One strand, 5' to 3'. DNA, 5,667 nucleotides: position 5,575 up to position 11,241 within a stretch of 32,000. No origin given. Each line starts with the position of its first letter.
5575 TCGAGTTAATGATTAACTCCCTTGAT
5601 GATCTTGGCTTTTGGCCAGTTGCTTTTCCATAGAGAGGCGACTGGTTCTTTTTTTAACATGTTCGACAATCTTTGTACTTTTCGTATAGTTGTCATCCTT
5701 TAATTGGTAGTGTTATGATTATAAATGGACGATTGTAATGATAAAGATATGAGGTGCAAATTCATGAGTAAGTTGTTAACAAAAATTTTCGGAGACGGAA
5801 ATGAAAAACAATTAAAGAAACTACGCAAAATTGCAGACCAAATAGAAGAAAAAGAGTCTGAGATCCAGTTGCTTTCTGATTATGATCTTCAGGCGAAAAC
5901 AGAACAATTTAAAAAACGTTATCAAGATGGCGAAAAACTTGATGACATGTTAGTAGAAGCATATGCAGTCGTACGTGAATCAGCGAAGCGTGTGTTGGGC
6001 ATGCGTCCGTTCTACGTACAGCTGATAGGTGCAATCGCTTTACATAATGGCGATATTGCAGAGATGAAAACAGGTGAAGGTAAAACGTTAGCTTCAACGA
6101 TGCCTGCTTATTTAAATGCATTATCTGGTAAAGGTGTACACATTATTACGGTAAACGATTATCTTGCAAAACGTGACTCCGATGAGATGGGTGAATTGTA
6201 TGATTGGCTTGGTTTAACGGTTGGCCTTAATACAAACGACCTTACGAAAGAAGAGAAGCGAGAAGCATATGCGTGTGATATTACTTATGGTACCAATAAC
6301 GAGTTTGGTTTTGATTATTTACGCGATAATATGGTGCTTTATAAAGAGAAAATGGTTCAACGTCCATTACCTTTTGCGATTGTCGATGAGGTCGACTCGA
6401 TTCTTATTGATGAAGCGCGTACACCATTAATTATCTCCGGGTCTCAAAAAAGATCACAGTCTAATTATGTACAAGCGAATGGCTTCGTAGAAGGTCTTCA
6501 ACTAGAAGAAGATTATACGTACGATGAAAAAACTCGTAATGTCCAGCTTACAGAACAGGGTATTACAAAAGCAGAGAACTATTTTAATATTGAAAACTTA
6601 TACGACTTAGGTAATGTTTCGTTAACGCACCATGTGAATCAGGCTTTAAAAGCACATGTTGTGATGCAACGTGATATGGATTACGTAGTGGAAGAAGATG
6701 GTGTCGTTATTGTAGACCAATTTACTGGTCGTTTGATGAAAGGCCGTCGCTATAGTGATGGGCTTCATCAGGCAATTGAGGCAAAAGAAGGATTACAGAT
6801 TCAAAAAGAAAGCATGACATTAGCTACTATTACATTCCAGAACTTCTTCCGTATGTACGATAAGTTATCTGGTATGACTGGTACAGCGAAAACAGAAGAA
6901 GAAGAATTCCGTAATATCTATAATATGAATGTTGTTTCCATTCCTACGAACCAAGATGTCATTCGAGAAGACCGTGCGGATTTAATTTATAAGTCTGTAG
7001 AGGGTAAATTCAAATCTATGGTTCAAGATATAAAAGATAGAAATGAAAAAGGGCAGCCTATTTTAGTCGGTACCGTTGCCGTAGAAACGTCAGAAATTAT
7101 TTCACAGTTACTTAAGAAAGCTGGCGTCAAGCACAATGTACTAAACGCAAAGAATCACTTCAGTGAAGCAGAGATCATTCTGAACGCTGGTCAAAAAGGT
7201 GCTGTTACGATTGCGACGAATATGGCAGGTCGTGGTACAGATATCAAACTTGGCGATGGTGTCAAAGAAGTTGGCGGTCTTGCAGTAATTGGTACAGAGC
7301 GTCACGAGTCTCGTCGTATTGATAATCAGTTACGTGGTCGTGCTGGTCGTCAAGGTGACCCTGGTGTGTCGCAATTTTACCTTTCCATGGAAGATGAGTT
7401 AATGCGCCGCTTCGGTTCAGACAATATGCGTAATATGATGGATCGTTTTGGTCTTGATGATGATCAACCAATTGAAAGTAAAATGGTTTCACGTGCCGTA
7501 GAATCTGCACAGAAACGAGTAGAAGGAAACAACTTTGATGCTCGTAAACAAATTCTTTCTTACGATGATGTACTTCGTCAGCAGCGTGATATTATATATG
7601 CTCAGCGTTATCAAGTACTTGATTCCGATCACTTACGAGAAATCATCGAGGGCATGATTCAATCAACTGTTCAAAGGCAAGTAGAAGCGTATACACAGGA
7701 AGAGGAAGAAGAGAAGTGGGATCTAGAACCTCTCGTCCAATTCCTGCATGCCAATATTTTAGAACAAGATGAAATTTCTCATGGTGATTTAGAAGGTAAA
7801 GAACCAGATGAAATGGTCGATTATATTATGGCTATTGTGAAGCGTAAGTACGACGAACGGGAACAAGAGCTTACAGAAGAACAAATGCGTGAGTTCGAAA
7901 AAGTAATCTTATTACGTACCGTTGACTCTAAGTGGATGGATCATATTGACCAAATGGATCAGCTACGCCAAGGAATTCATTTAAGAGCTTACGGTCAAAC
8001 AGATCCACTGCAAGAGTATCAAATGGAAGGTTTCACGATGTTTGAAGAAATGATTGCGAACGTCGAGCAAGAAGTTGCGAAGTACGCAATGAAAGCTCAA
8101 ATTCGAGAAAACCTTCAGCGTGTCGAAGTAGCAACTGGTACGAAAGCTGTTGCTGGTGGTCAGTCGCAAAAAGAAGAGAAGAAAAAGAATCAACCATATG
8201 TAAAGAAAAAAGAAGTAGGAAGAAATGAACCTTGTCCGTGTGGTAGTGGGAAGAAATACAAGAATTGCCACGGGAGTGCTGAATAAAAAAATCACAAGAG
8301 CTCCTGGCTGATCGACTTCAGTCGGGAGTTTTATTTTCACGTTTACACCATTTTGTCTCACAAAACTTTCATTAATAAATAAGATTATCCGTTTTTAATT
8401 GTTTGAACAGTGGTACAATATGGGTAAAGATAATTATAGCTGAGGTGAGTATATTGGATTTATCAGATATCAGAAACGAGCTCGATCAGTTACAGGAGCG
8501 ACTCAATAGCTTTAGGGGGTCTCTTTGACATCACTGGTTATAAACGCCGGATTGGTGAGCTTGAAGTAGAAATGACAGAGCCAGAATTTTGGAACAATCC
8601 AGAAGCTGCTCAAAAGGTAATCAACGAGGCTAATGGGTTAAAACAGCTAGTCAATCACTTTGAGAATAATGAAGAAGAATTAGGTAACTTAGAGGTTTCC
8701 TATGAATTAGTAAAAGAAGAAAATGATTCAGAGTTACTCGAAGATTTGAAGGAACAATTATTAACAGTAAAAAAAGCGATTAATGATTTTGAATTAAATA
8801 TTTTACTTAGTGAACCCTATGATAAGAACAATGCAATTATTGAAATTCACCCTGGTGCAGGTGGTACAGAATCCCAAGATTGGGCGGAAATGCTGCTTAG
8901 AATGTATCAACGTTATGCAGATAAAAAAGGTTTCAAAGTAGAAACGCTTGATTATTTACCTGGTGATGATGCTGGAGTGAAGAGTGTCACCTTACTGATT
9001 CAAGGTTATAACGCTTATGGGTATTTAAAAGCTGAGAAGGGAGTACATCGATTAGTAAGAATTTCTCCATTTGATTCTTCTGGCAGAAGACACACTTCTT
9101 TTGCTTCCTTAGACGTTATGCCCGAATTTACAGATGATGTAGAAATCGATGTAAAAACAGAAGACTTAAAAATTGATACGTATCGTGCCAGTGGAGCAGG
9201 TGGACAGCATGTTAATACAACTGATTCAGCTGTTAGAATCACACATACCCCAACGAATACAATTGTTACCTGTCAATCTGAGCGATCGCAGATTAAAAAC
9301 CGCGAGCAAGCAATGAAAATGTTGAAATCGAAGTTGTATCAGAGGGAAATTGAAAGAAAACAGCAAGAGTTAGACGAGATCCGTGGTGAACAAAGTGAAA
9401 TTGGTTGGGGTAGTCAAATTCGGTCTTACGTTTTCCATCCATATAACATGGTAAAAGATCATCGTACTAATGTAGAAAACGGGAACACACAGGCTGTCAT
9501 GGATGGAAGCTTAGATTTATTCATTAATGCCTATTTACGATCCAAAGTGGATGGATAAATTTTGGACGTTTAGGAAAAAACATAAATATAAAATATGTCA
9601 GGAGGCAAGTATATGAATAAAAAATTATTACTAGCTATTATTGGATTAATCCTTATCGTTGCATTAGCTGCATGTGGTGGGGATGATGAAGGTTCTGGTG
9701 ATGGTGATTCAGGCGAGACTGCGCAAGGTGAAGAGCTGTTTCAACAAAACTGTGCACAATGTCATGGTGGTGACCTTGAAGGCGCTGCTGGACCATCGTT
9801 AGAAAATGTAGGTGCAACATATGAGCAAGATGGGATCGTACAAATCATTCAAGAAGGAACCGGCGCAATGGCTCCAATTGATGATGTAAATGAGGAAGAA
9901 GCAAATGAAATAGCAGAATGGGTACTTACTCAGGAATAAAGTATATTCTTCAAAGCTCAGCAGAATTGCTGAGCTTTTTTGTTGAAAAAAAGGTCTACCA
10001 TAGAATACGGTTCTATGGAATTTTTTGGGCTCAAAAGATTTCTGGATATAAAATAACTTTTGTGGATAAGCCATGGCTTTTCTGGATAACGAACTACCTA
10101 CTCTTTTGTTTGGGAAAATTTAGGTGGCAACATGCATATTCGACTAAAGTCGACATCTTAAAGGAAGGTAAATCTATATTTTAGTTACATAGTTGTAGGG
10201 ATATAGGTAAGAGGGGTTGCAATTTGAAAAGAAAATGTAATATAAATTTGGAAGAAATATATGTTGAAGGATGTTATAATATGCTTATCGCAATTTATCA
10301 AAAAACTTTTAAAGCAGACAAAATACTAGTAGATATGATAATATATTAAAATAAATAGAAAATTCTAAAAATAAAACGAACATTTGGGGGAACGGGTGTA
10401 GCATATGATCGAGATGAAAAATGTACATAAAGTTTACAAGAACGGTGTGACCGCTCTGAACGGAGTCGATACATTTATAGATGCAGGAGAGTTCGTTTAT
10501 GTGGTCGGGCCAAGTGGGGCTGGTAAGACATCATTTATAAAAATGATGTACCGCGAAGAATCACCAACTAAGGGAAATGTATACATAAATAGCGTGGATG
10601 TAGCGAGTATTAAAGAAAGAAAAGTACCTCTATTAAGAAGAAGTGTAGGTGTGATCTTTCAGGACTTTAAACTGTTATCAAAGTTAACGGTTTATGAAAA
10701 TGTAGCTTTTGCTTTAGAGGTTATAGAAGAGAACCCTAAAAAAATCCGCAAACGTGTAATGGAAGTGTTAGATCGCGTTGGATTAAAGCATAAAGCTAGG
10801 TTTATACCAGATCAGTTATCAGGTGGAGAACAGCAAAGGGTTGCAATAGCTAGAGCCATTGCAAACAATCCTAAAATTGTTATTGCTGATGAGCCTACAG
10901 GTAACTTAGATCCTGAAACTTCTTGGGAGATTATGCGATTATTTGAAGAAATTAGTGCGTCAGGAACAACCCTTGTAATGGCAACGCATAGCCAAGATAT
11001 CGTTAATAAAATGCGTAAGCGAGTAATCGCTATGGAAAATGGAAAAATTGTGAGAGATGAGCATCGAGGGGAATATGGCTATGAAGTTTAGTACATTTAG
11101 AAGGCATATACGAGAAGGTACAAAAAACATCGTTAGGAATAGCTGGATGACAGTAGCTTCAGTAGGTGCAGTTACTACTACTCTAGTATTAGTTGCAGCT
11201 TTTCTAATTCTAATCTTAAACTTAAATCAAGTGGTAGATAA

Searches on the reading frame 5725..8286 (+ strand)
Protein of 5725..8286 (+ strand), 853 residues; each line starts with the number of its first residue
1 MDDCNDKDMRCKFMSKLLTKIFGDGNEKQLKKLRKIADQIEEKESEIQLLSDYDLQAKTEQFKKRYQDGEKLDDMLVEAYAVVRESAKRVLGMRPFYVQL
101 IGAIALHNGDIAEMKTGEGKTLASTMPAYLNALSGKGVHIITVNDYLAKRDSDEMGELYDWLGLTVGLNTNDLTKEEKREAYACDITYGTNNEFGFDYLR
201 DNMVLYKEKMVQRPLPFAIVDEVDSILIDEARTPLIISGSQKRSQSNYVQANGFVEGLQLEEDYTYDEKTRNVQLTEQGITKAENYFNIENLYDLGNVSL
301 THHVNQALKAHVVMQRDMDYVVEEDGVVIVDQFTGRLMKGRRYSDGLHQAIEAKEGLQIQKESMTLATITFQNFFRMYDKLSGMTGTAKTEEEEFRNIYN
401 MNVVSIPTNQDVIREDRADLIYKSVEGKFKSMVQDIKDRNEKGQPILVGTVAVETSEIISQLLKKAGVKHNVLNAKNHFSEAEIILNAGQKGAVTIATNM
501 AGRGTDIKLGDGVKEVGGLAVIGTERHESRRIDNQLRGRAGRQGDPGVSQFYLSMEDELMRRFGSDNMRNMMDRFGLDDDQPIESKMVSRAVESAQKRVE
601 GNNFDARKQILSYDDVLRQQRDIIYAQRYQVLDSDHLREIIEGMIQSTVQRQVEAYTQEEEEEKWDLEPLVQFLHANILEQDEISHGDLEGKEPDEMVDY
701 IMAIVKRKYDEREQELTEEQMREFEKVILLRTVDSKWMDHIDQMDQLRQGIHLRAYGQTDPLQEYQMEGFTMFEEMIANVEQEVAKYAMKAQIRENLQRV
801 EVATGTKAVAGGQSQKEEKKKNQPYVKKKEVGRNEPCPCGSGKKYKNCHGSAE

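Call 90: search_protein_families(library=pfam, proteins=[window:5725-8286:+], max_evalue=0.00001)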
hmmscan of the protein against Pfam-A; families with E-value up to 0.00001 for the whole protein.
window:5725-8286:+ (853 aa): 6 families
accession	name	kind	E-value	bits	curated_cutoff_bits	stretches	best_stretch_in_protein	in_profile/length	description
PF07517.20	SecA_DEAD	-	1.4e-130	435.2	24.6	1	19-396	2-290/290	SecA DEAD-like domain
PF21090.3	P-loop_SecA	-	5.1e-78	261.8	27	2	412-511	2-101/205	SecA P-loop domain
PF07516.18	SecA_SW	-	2.9e-70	236.8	26.7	1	582-792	1-200/200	SecA Wing and Scaffold domain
PF01043.26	SecA_PP_bind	-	3e-43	147.3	23.5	1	244-352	2-110/110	SecA preprotein cross-linking domain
PF02810.21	SEC-C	-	8.1e-10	38.8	20.4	1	833-850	1-18/19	SEC-C motif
PF00270.35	DEAD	-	3.7e-06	27.2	26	0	111-229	18-132/167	DEAD/DEAH box helicase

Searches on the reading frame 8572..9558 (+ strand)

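Call 90: search_protein_families(library=pfam, proteins=[window:8572-9558:+], max_evalue=0.00001)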
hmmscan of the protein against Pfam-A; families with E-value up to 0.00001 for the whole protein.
window:8572-9558:+ (328 aa): 2 families
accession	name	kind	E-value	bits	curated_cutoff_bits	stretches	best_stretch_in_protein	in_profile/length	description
PF03462.23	PCRF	-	1.9e-61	207.7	24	1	1-179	12-193/194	PCRF domain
PF00472.26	RF-1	-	2.2e-44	150.6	35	1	188-298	1-116/116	RF-1 domain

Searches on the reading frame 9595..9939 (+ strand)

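Call 90: search_protein_families(library=pfam, proteins=[window:9595-9939:+], max_evalue=0.00001)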
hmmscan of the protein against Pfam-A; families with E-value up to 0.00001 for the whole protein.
window:9595-9939:+ (114 aa): 2 families
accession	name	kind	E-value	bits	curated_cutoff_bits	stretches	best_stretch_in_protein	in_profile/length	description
PF13442.11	Cytochrome_CBB3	-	2.2e-16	60.4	27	1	41-110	2-68/68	Cytochrome C oxidase, cbb3-type, subunit III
PF00034.26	Cytochrom_C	-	6.3e-10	40.7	21.3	1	43-109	2-70/90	Cytochrome c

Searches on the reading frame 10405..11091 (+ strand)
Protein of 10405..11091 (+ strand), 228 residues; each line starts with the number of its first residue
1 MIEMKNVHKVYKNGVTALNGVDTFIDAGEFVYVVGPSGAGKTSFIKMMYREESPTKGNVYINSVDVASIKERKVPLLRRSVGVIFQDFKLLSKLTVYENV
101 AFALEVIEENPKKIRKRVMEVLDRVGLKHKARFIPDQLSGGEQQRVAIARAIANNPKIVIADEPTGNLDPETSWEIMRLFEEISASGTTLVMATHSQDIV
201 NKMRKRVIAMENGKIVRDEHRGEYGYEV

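Call 90: search_protein_families(library=pfam, proteins=[window:10405-11091:+], max_evalue=0.00001)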
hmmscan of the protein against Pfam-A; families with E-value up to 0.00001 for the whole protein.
window:10405-11091:+ (228 aa): 3 families
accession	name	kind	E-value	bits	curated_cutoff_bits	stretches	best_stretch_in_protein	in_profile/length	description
PF00005.33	ABC_tran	-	3.5e-35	122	25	1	18-165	1-136/137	ABC transporter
PF13304.12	AAA_21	-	1.1e-07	32.6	27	0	121-199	221-302/304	AAA domain, putative AbiEii toxin, Type IV TA system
PF02463.25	SMC_N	-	8.4e-06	25.8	40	0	29-207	25-209/220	RecF/RecN/SMC N terminal domain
